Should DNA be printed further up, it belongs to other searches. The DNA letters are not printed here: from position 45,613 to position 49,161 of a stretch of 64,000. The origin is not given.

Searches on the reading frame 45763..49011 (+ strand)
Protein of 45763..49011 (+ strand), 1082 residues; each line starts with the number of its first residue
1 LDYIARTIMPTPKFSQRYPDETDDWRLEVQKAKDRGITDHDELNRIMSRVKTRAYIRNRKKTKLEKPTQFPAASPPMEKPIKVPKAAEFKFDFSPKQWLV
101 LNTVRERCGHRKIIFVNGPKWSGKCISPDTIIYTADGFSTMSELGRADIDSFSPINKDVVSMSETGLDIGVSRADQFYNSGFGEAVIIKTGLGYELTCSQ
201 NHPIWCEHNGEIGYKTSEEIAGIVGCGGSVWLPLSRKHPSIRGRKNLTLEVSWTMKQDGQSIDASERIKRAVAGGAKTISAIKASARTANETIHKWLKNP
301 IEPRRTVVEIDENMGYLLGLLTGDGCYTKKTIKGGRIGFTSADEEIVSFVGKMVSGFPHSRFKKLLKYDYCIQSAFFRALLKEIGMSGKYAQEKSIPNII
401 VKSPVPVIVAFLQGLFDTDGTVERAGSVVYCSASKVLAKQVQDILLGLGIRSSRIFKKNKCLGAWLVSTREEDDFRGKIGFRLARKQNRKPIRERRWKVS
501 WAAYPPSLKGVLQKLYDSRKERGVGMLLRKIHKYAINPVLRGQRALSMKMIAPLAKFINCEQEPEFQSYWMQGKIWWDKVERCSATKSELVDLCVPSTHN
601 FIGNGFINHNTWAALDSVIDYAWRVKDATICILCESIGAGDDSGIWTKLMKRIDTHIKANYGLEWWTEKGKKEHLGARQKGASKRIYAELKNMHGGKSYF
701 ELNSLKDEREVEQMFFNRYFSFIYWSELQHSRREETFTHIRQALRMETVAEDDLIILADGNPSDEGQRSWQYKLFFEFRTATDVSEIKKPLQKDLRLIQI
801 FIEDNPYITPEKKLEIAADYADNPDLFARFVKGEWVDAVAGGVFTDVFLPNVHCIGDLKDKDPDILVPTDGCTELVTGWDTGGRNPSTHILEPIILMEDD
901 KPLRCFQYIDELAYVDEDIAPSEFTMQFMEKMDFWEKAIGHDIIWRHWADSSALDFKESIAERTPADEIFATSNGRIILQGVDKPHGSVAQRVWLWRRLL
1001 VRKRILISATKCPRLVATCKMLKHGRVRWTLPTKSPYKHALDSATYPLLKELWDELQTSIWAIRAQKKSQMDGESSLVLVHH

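Call 8: search_protein_families(library=pfam, proteins=[window:45763-49011:+], max_evalue=0.001)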
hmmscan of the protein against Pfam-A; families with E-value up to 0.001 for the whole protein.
window:45763-49011:+ (1082 aa): 3 families
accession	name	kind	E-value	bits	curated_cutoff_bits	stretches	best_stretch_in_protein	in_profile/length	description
PF14528.11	LAGLIDADG_3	-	1.3e-16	61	22.5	1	407-457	2-55/82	LAGLIDADG-like domain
PF14890.11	Intein_splicing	-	1.6e-07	31.7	35.8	1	157-610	21-155/155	Intein splicing domain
PF04466.19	Terminase_3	-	0.00061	19.8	23.2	0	687-834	71-201/201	Phage terminase large subunit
